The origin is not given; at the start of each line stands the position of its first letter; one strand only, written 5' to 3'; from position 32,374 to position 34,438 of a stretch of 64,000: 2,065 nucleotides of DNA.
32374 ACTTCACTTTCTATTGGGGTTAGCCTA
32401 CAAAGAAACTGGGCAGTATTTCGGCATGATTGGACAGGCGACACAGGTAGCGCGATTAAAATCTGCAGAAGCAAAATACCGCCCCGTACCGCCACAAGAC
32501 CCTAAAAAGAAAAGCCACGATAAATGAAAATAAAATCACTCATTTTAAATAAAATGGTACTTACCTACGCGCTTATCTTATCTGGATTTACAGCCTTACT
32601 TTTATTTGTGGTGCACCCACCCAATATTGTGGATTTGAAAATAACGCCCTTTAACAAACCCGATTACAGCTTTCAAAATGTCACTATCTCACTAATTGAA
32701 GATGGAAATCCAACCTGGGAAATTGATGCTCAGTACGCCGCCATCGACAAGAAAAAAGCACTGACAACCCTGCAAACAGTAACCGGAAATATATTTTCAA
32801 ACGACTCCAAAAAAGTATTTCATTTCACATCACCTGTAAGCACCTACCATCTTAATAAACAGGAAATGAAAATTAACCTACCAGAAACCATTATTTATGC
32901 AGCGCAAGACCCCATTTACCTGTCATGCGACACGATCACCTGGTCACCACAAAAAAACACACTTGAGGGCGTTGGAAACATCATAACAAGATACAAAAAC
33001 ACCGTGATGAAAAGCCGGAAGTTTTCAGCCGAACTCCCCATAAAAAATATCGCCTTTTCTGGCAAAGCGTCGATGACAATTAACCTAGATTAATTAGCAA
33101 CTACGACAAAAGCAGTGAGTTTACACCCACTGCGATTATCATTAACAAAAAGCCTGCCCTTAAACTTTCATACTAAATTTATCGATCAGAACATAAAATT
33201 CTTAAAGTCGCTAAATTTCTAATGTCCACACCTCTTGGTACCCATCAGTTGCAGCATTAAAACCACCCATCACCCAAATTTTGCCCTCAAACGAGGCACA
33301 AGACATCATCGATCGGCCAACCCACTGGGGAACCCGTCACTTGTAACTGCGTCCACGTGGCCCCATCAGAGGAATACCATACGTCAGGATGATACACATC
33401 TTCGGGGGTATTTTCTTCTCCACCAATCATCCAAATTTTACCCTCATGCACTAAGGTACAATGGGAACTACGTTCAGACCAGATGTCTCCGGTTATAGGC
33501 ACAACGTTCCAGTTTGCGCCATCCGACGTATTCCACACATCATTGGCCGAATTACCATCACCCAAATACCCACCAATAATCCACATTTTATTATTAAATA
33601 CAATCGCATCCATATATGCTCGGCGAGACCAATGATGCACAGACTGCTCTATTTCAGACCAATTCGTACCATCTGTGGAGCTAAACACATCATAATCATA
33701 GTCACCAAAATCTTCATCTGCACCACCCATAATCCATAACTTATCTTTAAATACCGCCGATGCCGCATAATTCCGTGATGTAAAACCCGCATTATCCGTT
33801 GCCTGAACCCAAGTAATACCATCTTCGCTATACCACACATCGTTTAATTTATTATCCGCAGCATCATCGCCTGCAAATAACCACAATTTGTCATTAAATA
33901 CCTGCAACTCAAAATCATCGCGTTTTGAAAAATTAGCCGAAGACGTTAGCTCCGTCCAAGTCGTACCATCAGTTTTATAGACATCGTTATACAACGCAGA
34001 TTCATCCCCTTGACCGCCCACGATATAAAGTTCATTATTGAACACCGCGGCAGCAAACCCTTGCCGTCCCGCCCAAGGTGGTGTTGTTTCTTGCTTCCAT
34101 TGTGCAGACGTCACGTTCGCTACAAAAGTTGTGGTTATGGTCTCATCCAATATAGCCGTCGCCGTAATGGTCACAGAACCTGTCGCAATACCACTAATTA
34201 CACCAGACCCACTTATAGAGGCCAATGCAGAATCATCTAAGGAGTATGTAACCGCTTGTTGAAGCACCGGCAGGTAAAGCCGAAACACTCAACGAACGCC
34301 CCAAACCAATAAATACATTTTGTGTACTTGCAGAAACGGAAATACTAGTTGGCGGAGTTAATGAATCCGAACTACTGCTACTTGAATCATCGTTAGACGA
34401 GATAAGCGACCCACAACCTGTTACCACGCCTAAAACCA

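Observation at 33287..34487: Paralogous family of Kelch-like beta-propeller lipoproteins with Big_2 domains: one intact, one frameshifted, one truncated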

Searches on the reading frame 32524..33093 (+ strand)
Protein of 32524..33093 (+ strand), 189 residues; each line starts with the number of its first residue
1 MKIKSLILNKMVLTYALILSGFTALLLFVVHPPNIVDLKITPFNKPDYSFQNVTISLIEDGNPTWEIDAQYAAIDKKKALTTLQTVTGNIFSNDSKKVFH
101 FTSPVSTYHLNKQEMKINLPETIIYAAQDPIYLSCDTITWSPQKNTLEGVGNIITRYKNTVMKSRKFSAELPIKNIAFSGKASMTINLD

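Call 26: find_homologous_proteins(query=window:32524-33093:+, max_evalue=0.001)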
Query window:32524-33093:+ (189 aa): 2 proteins with E <= 0.001 among 80 candidates.
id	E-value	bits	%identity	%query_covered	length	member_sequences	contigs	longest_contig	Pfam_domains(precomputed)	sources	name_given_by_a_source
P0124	6.1e-119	412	100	100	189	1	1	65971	-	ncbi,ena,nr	ncbi:MAG: hypothetical protein O3A01_00190 [bacterium]|nr:hypothetical protein [bacterium]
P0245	5.2e-88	311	74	99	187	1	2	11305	-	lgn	-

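Call 27: find_encoding_contigs(protein=P0245, flank=10000, max_places=6)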
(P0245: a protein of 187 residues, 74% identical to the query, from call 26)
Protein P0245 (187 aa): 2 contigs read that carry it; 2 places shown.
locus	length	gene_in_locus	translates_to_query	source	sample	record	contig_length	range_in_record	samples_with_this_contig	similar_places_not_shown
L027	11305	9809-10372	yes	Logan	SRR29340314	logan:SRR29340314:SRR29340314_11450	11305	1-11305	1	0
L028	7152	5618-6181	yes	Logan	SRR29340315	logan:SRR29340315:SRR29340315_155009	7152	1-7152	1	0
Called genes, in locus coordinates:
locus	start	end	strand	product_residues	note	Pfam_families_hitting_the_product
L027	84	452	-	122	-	PF02410:RsfS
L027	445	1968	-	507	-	PF03816:LytR_cpsA_psr, PF13399:LytR_C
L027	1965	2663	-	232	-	PF01966:HD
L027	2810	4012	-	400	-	PF00375:SDF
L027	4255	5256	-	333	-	-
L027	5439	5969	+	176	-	PF06835:LptC (faint), PF13100:OstA_2 (faint), PF03968:LptD_N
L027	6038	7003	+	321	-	PF01946:Thi4 (weak), PF00890:FAD_binding_2, PF01266:DAO (weak), PF01494:FAD_binding_3 (weak), PF07992:Pyr_redox_2, PF12831:FAD_oxidored, PF13738:Pyr_redox_3, PF00070:Pyr_redox, +4 more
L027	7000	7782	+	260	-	PF00117:GATase, PF07685:GATase_3 (weak), PF13507:GATase_5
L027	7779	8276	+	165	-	-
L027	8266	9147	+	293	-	PF00535:Glycos_transf_2, PF13641:Glyco_tranf_2_3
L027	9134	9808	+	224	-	PF14559:TPR_19 (faint), PF00515:TPR_1 (faint), PF13181:TPR_8 (faint), PF13431:TPR_17 (faint), PF07719:TPR_2 (faint), PF13414:TPR_11 (faint)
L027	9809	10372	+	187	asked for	-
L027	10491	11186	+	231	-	-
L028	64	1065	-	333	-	-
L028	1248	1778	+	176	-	PF06835:LptC (faint), PF13100:OstA_2 (faint), PF03968:LptD_N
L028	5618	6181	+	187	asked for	-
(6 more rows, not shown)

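Call 50: search_protein_families(library=pfam, max_evalue=1, proteins=[window:32524-33093:+, L027:10491-11186:+])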
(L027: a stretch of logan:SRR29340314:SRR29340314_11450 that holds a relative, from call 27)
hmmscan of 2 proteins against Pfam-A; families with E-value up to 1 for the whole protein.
window:32524-33093:+ (189 aa): 1 family
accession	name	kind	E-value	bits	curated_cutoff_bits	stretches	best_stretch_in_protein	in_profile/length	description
PF06835.18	LptC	-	0.00019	21.5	21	1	45-81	31-102/175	Lipopolysaccharide-assembly, LptC-related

L027:10491-11186:+ (231 aa): 2 families
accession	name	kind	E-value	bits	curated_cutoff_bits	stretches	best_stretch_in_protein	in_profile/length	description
PF23662.1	DUF7152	-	0.11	13.3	27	1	38-115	3-78/100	Domain of unknown function (DUF7152)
PF23192.1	NOMO_12th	-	0.18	12.9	27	1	50-118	14-84/98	NOMO C-terminal transthyretin-like domain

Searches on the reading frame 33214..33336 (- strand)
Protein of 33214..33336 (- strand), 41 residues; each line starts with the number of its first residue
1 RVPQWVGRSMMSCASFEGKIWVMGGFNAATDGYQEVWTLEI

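Call 50: search_protein_families(library=pfam, max_evalue=1, proteins=[window:33214-33336:-])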
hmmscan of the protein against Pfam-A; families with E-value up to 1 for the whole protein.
window:33214-33336:- (41 aa): 3 families
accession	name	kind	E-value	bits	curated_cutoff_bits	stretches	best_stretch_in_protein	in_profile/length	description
PF01344.31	Kelch_1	-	0.00012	22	20.1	1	8-28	2-22/46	Kelch motif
PF13964.12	Kelch_6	-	0.0075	16.7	25.3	1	10-33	4-26/50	Kelch motif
PF24681.1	Kelch_KLHDC2_KLHL20_DRC7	-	0.084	12.6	50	1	7-40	103-135/221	KLHDC2/KLHL20/DRC7 Kelch-repeats domain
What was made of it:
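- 33211..33336 (-): Locus 2, frame C: Kelch blade 6 and the natural stop codon. This part lies outside the coordinates given in the finding. Kelch_1 22 bits against a cut-off of 20.1 (call 50).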

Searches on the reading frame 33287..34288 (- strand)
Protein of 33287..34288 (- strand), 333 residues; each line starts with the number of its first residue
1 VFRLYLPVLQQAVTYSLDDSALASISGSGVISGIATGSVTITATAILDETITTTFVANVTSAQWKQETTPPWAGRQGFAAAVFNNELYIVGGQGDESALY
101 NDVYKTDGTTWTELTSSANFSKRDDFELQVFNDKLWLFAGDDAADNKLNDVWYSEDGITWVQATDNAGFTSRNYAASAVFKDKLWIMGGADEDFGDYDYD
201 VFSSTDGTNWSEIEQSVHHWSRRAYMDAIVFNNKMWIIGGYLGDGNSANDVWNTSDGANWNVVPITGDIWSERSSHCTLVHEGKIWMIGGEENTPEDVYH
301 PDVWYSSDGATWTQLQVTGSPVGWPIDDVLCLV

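Call 16: find_encoding_contigs(protein=window:33287-34288:-, flank=10000, max_places=10)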
Protein window:33287-34288:- (333 aa): 1 contig read that carries it; 1 place shown.
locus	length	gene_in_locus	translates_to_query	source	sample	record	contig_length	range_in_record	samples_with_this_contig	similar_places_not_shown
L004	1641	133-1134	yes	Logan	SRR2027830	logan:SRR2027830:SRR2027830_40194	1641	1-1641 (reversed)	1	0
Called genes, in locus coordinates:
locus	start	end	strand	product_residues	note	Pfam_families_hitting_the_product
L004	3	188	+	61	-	?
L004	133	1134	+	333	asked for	-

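Call 50: search_protein_families(library=pfam, max_evalue=1, proteins=[window:33290-34288:-])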
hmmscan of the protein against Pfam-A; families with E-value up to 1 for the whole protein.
window:33290-34288:- (333 aa): 10 families
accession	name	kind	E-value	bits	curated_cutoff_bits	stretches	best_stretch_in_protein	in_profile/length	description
PF24681.1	Kelch_KLHDC2_KLHL20_DRC7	-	1.8e-30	106.3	50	2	171-320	49-199/221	KLHDC2/KLHL20/DRC7 Kelch-repeats domain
PF01344.31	Kelch_1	-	3.3e-19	68.5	20.1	3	75-104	2-30/46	Kelch motif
PF24981.1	Beta-prop_ATRN-LZTR1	-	2.4e-14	53.7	50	4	235-318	1-85/289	Attractin/LZTR1 beta-propeller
PF13418.12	Kelch_4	-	1.2e-11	44.8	21.6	1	74-116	1-46/49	Galactose oxidase, central domain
PF13964.12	Kelch_6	-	4.8e-10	39.5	25.3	2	75-111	2-38/50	Kelch motif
PF07646.21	Kelch_2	-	1e-07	32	21.3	1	75-116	2-46/48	Kelch motif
PF13415.12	Kelch_3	-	1e-05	26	22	2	232-280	1-47/48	Galactose oxidase, central domain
PF02368.24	Big_2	-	5.3e-05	23.5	22.8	1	11-45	34-68/79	Bacterial Ig-like domain (group 2)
PF13854.13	Kelch_HCF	-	0.00018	21.3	113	1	168-261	187-276/345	Host cell factor, Kelch-repeats domain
PF00754.31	F5_F8_type_C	-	0.085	13.4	28.2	0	295-317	60-82/127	F5/8 type C domain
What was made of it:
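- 33287..34288 (-): Locus 2, frame B: C-terminal half of Big_2 (profile positions 34-68) plus Kelch blades 1-5. Call 50 (Big_2 23.5 bits at residues 11-45; PF24681 106.3 bits).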
